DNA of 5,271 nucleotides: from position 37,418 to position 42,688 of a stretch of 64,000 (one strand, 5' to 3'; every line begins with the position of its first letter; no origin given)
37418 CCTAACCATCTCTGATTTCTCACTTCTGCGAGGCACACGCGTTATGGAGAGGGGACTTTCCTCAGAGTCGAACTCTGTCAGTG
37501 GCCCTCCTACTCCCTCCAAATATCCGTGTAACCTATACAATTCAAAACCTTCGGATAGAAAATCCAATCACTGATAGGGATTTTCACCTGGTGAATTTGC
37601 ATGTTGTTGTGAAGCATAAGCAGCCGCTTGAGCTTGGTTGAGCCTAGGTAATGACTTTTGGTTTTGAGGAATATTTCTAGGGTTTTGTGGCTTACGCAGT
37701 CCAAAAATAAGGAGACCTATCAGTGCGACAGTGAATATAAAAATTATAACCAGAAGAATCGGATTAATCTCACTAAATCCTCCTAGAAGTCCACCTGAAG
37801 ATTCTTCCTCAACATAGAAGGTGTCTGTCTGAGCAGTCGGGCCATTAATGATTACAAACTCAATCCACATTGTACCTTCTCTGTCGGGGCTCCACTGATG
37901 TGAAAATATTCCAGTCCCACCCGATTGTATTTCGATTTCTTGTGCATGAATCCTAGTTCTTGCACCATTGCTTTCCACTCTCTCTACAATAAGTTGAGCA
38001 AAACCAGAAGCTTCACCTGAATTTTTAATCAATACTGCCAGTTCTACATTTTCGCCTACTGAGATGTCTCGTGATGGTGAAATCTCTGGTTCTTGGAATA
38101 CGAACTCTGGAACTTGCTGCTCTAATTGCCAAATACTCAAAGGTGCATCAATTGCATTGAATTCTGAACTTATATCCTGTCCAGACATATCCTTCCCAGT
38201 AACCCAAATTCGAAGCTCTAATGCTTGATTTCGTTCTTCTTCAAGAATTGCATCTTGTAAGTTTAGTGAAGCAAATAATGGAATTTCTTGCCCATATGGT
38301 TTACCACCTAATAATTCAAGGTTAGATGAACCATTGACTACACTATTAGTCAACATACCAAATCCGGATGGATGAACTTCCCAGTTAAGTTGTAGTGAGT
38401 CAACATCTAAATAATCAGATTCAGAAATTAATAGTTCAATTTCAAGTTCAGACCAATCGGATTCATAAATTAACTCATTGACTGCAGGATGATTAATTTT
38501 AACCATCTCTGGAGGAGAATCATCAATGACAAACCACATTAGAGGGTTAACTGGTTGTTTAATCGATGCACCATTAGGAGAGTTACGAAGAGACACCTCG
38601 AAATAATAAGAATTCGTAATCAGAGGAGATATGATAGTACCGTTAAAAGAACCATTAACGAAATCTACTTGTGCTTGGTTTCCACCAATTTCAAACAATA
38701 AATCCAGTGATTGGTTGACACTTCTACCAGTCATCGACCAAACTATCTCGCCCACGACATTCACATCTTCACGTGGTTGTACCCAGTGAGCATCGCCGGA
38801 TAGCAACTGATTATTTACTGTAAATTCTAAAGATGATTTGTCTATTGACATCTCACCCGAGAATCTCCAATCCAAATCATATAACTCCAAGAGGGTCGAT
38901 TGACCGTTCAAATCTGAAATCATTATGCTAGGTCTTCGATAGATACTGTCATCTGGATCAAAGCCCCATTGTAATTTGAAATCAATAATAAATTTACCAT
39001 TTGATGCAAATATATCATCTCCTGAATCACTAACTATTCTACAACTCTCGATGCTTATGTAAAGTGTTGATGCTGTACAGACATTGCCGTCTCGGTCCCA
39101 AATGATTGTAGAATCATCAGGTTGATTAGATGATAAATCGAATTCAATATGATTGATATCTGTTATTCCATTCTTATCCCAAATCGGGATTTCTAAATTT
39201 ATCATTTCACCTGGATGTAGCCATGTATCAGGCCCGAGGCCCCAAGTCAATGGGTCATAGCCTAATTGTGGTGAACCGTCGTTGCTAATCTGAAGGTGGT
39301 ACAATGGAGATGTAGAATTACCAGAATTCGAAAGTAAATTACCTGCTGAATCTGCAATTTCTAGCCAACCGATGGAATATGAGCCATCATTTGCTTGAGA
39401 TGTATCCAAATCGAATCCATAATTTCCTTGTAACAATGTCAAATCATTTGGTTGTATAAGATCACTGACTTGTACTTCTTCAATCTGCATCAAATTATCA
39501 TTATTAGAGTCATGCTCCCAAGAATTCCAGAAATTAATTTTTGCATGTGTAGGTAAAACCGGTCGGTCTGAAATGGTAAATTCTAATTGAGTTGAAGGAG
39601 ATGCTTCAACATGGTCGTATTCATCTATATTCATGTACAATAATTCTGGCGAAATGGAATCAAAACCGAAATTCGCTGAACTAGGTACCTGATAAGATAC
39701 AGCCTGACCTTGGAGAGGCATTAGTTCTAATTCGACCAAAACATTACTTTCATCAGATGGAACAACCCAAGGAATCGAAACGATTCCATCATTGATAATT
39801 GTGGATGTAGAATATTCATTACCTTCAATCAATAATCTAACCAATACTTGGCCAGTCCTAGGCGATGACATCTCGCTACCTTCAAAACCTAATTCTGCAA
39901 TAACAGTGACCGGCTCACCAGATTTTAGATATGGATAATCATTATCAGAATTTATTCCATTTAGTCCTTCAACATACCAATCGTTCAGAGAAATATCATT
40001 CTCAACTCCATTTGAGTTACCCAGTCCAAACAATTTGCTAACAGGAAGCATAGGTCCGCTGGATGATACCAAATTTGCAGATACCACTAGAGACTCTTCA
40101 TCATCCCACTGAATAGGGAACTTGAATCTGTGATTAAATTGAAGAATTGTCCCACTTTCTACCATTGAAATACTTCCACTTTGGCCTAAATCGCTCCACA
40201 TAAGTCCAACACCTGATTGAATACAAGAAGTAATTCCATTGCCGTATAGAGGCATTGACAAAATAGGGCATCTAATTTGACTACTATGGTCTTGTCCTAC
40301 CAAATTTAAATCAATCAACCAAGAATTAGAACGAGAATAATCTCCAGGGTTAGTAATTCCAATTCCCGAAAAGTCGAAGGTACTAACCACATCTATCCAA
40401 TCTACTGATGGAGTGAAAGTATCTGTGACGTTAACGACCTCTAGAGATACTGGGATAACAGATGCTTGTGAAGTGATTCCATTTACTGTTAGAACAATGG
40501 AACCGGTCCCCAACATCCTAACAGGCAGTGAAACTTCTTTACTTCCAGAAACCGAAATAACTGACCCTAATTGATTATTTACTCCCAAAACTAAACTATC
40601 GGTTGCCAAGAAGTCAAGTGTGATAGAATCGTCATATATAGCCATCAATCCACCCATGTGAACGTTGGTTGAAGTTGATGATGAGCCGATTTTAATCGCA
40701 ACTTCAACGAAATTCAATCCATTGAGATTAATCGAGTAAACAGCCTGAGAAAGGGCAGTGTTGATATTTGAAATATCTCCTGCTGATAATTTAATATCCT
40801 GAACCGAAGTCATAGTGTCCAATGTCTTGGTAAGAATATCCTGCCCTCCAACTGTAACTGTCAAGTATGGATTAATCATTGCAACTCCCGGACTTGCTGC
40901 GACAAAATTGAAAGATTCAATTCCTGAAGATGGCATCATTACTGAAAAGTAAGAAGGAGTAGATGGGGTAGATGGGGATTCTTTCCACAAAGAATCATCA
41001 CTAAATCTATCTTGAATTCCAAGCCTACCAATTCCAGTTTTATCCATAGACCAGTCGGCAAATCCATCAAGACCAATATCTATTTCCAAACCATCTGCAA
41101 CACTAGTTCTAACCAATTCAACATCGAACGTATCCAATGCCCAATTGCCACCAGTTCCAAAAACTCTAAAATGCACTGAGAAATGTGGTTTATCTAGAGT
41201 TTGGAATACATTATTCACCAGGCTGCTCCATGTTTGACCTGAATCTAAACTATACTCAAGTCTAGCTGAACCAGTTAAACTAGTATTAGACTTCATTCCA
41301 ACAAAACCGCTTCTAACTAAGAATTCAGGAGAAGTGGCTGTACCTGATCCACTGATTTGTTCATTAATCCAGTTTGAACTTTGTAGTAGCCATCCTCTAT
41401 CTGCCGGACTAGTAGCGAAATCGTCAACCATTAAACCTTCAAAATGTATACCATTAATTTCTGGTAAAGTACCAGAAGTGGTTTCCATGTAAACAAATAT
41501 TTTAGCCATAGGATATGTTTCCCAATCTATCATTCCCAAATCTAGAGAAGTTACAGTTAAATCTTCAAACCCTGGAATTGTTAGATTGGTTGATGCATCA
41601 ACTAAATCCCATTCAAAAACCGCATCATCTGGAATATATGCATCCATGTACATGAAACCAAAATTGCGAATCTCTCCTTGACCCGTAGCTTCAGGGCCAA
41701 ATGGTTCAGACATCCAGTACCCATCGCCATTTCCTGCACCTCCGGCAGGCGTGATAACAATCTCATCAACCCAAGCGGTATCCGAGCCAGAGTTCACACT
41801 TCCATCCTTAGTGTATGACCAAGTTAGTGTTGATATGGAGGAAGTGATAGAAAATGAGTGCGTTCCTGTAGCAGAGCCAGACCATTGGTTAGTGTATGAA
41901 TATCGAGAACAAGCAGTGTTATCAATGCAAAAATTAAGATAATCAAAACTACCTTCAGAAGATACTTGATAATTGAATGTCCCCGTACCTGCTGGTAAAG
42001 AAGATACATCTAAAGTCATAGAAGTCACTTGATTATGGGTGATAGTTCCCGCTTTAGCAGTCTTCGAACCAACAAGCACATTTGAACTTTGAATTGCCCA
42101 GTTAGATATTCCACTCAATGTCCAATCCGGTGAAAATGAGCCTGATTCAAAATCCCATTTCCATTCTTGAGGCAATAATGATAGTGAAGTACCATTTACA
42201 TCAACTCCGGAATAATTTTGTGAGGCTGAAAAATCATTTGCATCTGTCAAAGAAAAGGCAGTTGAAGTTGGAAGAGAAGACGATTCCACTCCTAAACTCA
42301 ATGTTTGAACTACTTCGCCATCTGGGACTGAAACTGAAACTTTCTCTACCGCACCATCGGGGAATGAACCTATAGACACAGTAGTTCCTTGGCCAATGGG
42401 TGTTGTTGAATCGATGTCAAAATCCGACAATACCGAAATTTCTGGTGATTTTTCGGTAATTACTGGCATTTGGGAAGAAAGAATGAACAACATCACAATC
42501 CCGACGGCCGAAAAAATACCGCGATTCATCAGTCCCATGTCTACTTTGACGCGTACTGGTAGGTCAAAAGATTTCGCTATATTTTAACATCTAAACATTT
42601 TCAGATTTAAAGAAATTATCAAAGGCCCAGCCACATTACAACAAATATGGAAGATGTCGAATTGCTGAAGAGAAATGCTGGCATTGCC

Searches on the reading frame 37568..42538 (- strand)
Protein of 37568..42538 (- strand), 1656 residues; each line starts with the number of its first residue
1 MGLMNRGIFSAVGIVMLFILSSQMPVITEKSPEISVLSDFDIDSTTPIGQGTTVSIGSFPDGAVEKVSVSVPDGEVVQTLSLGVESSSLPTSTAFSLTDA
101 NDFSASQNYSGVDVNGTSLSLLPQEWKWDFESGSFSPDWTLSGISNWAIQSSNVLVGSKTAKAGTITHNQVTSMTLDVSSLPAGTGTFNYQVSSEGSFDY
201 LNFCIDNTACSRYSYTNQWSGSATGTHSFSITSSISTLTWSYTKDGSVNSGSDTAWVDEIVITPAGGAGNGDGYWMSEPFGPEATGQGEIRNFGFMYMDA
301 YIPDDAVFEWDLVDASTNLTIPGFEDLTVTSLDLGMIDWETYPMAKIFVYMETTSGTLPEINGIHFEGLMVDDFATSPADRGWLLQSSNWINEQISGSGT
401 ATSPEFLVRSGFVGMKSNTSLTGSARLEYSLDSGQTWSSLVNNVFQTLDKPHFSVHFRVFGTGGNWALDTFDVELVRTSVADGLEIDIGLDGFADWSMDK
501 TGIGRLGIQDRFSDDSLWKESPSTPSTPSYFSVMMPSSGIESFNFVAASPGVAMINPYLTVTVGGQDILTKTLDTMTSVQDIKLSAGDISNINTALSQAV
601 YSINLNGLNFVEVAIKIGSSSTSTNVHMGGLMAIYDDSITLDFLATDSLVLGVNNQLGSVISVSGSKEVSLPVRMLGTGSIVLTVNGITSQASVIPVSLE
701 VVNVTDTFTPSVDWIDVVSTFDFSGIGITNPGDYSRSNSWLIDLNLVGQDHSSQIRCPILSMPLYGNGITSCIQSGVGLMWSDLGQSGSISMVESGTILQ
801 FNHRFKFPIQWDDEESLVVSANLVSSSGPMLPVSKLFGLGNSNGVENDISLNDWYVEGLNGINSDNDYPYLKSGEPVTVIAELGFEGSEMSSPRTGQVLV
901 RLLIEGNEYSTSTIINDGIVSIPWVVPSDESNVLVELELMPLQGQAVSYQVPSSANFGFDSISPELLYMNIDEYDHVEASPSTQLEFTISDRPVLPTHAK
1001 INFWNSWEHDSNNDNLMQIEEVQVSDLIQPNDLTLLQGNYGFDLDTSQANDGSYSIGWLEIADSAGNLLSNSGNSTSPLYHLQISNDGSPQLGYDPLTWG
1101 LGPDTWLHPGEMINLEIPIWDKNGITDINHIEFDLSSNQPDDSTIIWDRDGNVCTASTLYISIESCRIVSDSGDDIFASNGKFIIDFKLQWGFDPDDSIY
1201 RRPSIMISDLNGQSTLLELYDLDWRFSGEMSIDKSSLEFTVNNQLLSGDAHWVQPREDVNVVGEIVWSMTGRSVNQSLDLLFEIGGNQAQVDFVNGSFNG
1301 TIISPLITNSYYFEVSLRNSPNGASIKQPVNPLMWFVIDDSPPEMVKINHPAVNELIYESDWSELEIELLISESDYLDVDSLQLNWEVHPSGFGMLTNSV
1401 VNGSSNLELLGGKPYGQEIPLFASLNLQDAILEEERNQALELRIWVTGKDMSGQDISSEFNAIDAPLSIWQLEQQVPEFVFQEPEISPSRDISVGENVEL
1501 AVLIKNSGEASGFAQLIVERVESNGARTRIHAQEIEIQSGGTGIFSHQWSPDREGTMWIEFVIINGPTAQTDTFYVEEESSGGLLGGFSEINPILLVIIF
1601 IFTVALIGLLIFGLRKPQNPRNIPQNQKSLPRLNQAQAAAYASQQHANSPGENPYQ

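Call 4: search_protein_families(library=pfam, proteins=[window:37568-42538:-], max_evalue=0.01)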
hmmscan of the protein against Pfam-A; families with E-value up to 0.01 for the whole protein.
window:37568-42538:- (1656 aa): 1 family
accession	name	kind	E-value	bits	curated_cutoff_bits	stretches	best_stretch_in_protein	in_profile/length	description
PF15780.11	ASH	-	0.00021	21.9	27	1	1491-1557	18-82/98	Abnormal spindle-like microcephaly-assoc'd, ASPM-SPD-2-Hydin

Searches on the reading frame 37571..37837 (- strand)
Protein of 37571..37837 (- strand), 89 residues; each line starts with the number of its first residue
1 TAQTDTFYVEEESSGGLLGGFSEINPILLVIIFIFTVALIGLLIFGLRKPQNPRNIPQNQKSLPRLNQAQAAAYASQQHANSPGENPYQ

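Call 30: search_protein_families(library=ncbifam, proteins=[window:37571-37837:-], max_evalue=10)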
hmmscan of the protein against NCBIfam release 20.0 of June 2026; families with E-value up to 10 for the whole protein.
seq(89 aa): 1 family
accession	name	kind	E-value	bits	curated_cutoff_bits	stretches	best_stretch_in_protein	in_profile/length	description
NF041589.1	PepG1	equivalog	0.1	12.3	70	1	34-44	28-38/47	type I toxin-antitoxin system toxin PepG1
